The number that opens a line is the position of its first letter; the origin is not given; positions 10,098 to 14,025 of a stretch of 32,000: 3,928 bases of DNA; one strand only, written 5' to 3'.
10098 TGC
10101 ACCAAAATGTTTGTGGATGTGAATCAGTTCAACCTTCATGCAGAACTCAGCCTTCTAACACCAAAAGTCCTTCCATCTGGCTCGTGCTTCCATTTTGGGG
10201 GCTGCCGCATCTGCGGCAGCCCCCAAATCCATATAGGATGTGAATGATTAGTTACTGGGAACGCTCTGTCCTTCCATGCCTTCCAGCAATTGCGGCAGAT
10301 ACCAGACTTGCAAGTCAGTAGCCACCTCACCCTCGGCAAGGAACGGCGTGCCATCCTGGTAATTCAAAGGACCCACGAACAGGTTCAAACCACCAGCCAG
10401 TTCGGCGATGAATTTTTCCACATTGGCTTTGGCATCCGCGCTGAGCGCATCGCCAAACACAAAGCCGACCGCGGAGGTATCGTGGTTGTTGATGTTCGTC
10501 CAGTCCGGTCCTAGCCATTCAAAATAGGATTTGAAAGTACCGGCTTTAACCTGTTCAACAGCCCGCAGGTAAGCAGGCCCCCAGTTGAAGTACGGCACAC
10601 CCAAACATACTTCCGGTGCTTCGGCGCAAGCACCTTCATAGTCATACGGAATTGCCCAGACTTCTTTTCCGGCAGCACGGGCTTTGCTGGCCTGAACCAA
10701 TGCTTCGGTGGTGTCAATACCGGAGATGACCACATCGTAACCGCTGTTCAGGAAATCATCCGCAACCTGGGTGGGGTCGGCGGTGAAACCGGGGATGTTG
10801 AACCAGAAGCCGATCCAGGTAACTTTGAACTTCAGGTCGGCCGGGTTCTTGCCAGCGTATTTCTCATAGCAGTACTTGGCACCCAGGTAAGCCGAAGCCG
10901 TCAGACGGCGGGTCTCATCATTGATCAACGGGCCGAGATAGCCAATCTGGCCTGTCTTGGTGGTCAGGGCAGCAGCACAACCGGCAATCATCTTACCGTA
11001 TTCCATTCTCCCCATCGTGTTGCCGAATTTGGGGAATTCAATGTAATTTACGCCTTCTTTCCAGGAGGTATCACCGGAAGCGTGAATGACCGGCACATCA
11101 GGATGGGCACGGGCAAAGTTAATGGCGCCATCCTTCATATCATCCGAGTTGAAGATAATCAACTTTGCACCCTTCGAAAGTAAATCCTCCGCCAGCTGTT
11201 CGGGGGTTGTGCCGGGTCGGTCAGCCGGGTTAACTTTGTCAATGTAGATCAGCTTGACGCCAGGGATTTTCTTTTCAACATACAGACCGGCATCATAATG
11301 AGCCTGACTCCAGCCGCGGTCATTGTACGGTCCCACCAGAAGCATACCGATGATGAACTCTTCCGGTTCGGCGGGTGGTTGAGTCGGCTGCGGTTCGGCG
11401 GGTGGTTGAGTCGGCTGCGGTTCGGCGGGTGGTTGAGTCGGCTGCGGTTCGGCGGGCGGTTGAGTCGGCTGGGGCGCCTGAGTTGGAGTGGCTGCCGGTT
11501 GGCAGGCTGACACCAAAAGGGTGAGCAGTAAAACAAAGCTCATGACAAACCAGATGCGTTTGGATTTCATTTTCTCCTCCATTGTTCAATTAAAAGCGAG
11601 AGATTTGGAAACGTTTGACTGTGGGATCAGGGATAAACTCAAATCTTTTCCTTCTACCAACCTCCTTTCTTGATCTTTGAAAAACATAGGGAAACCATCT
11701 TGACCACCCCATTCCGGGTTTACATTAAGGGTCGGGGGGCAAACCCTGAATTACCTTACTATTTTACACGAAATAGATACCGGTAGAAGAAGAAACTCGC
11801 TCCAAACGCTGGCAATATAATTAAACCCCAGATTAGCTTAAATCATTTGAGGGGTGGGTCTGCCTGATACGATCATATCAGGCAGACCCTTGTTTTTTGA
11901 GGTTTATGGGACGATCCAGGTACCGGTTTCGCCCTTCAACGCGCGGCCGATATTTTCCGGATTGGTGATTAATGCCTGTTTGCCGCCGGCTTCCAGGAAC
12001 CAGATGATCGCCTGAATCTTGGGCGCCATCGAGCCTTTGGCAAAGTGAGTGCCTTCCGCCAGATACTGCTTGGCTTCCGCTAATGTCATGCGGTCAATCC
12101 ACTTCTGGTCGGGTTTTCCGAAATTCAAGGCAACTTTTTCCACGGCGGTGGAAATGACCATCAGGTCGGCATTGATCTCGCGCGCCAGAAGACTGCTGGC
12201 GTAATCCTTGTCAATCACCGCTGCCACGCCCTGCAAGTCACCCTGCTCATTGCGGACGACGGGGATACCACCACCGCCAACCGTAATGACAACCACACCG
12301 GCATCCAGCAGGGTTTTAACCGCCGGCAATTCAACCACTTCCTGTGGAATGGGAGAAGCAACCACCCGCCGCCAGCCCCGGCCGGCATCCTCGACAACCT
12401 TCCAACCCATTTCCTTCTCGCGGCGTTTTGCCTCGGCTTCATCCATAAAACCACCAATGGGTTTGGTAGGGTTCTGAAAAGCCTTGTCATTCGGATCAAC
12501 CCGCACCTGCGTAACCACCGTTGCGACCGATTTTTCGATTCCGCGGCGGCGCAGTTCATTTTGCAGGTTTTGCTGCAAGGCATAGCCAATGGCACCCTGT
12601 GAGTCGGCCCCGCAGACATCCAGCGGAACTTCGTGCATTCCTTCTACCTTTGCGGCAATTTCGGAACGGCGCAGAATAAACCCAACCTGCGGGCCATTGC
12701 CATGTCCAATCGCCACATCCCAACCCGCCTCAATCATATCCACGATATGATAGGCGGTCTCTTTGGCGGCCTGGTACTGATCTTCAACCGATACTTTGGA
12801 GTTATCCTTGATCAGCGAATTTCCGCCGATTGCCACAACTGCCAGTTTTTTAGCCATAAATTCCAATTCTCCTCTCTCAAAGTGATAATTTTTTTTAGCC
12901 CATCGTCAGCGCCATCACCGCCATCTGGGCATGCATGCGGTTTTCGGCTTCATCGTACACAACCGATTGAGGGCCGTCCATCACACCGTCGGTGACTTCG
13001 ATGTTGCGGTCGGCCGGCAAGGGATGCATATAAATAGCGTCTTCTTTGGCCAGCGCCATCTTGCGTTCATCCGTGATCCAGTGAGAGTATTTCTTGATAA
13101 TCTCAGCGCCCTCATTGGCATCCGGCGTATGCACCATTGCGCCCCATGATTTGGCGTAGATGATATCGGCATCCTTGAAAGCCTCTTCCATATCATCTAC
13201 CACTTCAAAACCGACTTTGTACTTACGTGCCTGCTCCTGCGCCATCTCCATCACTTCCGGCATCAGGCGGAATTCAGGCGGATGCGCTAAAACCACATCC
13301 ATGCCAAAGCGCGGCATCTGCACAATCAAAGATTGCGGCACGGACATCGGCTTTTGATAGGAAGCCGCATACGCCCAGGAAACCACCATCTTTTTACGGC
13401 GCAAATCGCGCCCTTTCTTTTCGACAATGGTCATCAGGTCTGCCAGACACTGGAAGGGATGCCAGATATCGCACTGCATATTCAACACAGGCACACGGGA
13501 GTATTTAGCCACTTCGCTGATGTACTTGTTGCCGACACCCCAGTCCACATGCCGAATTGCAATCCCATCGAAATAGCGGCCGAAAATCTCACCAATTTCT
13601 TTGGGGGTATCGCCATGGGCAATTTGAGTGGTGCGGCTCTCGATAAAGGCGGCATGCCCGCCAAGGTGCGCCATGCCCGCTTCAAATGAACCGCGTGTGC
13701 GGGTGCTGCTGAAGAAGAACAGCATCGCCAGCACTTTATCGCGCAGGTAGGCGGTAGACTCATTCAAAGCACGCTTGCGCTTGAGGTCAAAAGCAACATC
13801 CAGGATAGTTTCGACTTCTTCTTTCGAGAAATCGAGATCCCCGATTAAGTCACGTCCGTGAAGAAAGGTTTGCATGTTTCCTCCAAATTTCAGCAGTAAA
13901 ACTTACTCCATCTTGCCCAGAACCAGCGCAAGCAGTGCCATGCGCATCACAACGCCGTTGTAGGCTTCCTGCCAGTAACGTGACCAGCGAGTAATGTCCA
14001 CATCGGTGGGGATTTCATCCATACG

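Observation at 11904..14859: Two divergent transcarbamylase paralogs in tandem with carbamate kinase, neither keeping its canonical second-substrate motif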

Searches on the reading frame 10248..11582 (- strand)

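Call 4: search_protein_families(library=ncbifam, proteins=[window:10248-11582:-], max_evalue=0.00001)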
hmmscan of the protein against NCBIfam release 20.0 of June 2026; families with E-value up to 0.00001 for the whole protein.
window:10248-11582:- (444 aa): 1 family
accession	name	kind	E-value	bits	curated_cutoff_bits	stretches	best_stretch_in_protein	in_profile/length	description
NF047927.1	ABC_BMP_B6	equivalog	4.4e-08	32.7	400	1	87-352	14-257/314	putative B6 ABC transporter substrate-binding protein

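Call 5: search_protein_families(library=pfam, proteins=[window:10248-11582:-], max_evalue=0.00001)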
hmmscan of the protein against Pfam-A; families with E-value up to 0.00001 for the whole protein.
window:10248-11582:- (444 aa): 1 family
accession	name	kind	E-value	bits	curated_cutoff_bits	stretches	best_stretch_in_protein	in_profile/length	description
PF02608.20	Bmp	-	8.7e-13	48.3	24.1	1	78-350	4-251/301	ABC transporter substrate-binding protein PnrA-like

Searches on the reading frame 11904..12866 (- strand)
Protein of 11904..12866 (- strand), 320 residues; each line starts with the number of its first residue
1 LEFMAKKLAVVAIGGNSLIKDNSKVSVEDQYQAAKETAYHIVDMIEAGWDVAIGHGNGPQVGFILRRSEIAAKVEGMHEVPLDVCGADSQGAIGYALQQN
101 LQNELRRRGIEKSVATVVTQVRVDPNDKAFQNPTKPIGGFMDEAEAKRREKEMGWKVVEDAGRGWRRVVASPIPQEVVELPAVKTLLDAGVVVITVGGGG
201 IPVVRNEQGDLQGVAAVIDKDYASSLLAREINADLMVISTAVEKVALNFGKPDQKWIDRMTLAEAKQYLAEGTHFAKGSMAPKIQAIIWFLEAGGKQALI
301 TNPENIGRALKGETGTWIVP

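Call 4: search_protein_families(library=ncbifam, proteins=[window:11904-12866:-], max_evalue=0.00001)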
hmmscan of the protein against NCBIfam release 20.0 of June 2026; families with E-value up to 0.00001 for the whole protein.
window:11904-12866:- (320 aa): 6 families
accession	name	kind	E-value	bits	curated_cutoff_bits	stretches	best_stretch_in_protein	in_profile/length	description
NF009007.0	PRK12352.1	subfamily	6.5e-131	435.9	266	1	6-319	2-314/316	carbamate kinase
TIGR00746.1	arcC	equivalog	2.2e-118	394.8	358.25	1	9-319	3-308/309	carbamate kinase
NF009008.0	PRK12354.1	subfamily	1.2e-94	317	361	1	9-319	3-299/308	carbamate kinase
NF006926.0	PRK09411.1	equivalog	4.1e-70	236.3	416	1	7-318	2-295/297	carbamate kinase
TIGR00761.1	argB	equivalog_domain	3.6e-09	36.5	151.3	1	195-300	131-231/231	acetylglutamate kinase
TIGR01092.1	P5CS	equivalog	1.7e-06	26.5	796.75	1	182-312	133-266/715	delta l-pyrroline-5-carboxylate synthetase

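Call 5: search_protein_families(library=pfam, proteins=[window:11904-12866:-], max_evalue=0.00001)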
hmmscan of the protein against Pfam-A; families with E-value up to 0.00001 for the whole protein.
window:11904-12866:- (320 aa): 1 family
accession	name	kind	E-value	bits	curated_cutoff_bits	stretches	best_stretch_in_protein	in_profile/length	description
PF00696.33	AA_kinase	-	9.4e-25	88.1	24.9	1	7-302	1-234/234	Amino acid kinase family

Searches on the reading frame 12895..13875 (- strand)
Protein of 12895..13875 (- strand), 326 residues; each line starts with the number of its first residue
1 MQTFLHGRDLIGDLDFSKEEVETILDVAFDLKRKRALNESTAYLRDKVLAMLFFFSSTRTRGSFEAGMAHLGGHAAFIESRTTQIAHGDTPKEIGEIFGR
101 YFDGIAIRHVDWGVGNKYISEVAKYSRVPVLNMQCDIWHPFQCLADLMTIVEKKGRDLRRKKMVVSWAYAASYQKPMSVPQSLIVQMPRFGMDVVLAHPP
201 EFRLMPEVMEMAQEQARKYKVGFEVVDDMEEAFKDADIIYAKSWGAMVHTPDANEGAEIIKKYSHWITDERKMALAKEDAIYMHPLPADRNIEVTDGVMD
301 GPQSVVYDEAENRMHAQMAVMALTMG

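Call 4: search_protein_families(library=ncbifam, proteins=[window:12895-13875:-], max_evalue=0.00001)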
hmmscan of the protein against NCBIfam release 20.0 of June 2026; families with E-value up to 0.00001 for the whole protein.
window:12895-13875:- (326 aa): 16 families
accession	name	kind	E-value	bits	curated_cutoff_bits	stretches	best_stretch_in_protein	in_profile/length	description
NF001986.0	PRK00779.1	subfamily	3.2e-77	259.7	306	1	6-325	4-304/307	ornithine carbamoyltransferase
TIGR00658.1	orni_carb_tr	equivalog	4.5e-76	255.9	280.85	1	8-325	1-303/304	ornithine carbamoyltransferase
NF003384.0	PRK04523.1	equivalog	4.2e-75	252.9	288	1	10-323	6-331/336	N-acetylornithine carbamoyltransferase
TIGR04384.1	putr_carbamoyl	exception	2.1e-63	214.4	500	1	10-323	2-305/330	putrescine carbamoyltransferase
NF005538.0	PRK07200.1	equivalog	6.4e-61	206.5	453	1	5-316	19-367/396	knotted carbamoyltransferase YgeW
TIGR03316.1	ygeW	equivalog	1.5e-57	195.2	500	1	7-318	18-366/391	knotted carbamoyltransferase YgeW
NF003286.0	PRK04284.1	subfamily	3.2e-52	177.7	515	1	5-326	4-331/332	ornithine carbamoyltransferase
NF011380.0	PRK14805.1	equivalog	3.8e-50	170.7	421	1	9-323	3-298/302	ornithine carbamoyltransferase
NF002470.0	PRK01713.1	equivalog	1.5e-40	139.7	545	1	4-293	4-282/334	ornithine carbamoyltransferase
NF002032.1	PRK00856.1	equivalog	1.9e-40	139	263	1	9-324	2-296/297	aspartate carbamoyltransferase catalytic subunit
TIGR00670.1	asp_carb_tr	equivalog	2.4e-39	135.3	236.95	1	9-325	2-303/304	aspartate carbamoyltransferase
NF009213.0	PRK12562.1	subfamily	1.7e-35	123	559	1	9-325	8-332/334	ornithine carbamoyltransferase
NF011379.0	PRK14804.1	equivalog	3e-32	112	373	1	9-321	8-305/311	ornithine carbamoyltransferase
NF006046.0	PRK08192.1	equivalog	1.8e-25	89.9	512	1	7-326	6-318/339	aspartate carbamoyltransferase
NF008853.0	PRK11891.1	equivalog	4.7e-24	84.8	560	1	10-326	91-399/430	aspartate carbamoyltransferase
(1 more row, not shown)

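Call 5: search_protein_families(library=pfam, proteins=[window:12895-13875:-], max_evalue=0.00001)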
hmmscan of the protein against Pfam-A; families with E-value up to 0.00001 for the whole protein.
window:12895-13875:- (326 aa): 2 families
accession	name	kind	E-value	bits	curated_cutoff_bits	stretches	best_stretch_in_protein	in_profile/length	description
PF02729.26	OTCace_N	-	6.9e-39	133.7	29.9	1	8-152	1-148/148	Aspartate/ornithine carbamoyltransferase, carbamoyl-P binding domain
PF00185.30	OTCace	-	7.9e-39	133.7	29.4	1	178-323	14-156/157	Aspartate/ornithine carbamoyltransferase, Asp/Orn binding domain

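Call 8: search_solved_structures(query=window:12895-13875:-, max_evalue=1e-10, show_alignments=2)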
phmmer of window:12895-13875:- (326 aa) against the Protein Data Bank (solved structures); distinct sequences matched with E-value up to 1e-10: 86 (the best 60 are shown).
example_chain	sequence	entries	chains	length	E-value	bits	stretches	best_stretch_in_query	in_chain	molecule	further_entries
1pvv_A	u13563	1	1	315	1.2e-60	208.7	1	4-326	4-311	Ornithine carbamoyltransferase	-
1a1s_A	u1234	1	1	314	1.6e-60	208.3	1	5-326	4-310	ORNITHINE CARBAMOYLTRANSFERASE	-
3l04_A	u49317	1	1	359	1.7e-54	188.5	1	11-326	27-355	N-acetylornithine carbamoyltransferase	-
3m5c_A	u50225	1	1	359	5.7e-54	186.7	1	11-326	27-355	N-acetylornithine carbamoyltransferase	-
3l05_A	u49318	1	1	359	2.1e-53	184.9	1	11-326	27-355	N-acetylornithine carbamoyltransferase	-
3kzc_A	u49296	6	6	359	2.1e-53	184.9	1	11-326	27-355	N-acetylornithine carbamoyltransferase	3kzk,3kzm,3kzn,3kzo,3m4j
3l02_A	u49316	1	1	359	2.1e-53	184.9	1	11-326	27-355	N-acetylornithine carbamoyltransferase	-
3l06_A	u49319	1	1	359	2.8e-53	184.5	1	11-326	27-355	N-acetylornithine carbamoyltransferase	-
3m5d_A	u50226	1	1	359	2.8e-53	184.5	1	11-326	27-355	N-acetylornithine carbamoyltransferase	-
3m4n_A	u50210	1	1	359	3.9e-53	184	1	11-326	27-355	N-acetylornithine carbamoyltransferase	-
3q98_A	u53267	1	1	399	2.2e-51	178.3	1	3-315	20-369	transcarbamylase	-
4f2g_A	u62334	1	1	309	7.3e-51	176.6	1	14-323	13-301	Ornithine carbamoyltransferase 1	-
7nnf_A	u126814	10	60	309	9.7e-48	166.3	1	10-322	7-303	Ornithine carbamoyltransferase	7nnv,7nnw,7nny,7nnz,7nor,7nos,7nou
2i6u_A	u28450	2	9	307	1e-47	166.2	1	10-322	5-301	Ornithine carbamoyltransferase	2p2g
2yfk_A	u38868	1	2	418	9.8e-47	163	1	15-298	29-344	ASPARTATE/ORNITHINE CARBAMOYLTRANSFERASE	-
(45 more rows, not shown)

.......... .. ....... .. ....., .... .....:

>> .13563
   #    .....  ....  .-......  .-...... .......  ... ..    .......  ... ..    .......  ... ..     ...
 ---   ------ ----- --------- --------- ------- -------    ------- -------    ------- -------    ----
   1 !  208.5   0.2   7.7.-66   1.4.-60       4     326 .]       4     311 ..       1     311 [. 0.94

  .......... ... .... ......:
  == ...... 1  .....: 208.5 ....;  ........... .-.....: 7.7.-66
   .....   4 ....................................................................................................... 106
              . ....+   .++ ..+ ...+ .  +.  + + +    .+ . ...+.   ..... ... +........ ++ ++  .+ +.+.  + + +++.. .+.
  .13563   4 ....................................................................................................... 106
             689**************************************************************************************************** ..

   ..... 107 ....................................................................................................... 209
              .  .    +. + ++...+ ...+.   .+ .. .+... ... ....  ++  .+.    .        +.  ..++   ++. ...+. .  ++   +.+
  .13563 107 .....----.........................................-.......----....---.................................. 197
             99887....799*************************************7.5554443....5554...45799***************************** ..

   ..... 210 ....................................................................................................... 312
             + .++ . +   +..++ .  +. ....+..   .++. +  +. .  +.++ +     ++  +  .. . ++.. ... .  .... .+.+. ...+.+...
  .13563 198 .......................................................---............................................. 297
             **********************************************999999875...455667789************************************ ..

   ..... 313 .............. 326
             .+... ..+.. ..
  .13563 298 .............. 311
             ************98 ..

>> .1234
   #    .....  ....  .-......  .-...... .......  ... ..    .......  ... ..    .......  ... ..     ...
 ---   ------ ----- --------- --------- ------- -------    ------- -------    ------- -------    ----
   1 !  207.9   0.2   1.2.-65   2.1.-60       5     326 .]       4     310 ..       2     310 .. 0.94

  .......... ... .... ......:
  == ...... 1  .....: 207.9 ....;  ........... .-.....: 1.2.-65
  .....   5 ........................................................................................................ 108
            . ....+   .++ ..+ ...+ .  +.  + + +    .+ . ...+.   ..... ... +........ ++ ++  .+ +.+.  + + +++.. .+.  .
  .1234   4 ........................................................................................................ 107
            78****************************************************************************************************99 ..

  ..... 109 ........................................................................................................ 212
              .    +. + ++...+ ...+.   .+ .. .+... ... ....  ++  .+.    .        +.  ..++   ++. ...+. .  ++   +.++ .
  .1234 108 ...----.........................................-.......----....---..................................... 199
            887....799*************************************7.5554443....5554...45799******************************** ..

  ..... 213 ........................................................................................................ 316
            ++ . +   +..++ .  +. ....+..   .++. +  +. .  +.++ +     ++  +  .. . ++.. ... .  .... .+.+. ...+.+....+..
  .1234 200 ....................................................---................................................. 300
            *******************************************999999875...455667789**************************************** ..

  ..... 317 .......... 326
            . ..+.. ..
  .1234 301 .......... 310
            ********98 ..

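Call 17: find_homologous_proteins(query=window:12895-13875:-, max_evalue=1e-30)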
Query window:12895-13875:- (326 aa): 8000 proteins with E <= 1e-30 among 8000 candidates; the best 120 are listed.
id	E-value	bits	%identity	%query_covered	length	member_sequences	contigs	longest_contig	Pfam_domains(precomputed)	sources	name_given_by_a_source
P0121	2.7e-215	732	98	100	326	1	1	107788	PF00185.31,PF02729.27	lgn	-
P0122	5.2e-215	731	97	100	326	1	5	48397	PF00185.31,PF02729.27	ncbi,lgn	-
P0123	8.7e-212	720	96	100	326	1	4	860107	PF00185.31,PF02729.27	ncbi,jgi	ncbi:MAG: ornithine carbamoyltransferase [Chloroflexota bacterium]|jgi:N-acetylornithine carbamoyltr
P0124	2.1e-200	683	91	100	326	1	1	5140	PF00185.31,PF02729.27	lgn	-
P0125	2.0e-199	679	90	100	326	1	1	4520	PF00185.31,PF02729.27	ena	-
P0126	3.2e-199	679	90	100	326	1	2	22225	PF00185.31,PF02729.27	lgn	-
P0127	2.6e-198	676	90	100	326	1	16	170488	PF00185.31,PF02729.27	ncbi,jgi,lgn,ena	jgi:ornithine carbamoyltransferase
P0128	9.5e-197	671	90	100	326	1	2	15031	PF00185.31,PF02729.27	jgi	jgi:ornithine carbamoyltransferase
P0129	1.1e-196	670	88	100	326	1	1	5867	PF00185.31,PF02729.27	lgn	-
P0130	1.9e-196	670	89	100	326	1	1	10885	PF00185.31,PF02729.27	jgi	jgi:N-acetylornithine carbamoyltransferase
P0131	3.2e-196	669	89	100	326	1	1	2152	PF00185.31,PF02729.27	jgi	-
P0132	4.2e-196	669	89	100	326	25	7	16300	PF00185.31,PF02729.27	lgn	-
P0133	6.2e-196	668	89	100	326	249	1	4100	PF00185.31,PF02729.27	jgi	jgi:N-acetylornithine carbamoyltransferase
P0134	7.2e-196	668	89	100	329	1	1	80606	PF00185.31,PF02729.27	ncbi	-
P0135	1.1e-195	667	89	100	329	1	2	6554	PF00185.31,PF02729.27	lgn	-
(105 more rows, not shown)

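Call 68: predict_structure(alignment_id=A4)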
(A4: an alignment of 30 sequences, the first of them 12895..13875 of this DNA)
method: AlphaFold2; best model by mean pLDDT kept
length: 326 residues; sequences in the alignment: 30
mean_pLDDT: 53.3   pTM: 0.56
mean pLDDT of the five models: 53.3, 53.2, 50.6, 49.9, 48.9
residues with pLDDT >= 90: 12; 70-90: 54; 50-70: 83; < 50: 177
segments of 3 or more residues with pLDDT < 50: 1-88, 101-118, 133-141, 169-177, 243-250, 285-326
pLDDT, mean of each block of 10 residues (from residue 1): 32 39 44 39 39 40 45 42 42 57 46 44 56 46 53 64 72 43 69 83 70 83 89 86 48 60 68 78 47 35 31 29 29
secondary structure, 60 per line:
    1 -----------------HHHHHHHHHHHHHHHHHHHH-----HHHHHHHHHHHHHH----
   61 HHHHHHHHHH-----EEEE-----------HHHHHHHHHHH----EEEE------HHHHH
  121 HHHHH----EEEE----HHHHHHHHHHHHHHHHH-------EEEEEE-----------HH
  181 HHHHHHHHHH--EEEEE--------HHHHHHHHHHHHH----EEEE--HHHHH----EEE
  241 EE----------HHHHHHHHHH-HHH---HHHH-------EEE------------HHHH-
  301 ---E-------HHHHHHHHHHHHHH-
elements in order: H18-37 H43-56 H61-70 E76-79 H91-101 E106-109 H116-125 E130-133 H138-154 E162-167 H179-190 E193-197 H206-218 E223-226 H229-233 E238-242 H253-262 H270-273 E281-283 H296-299 H312-325
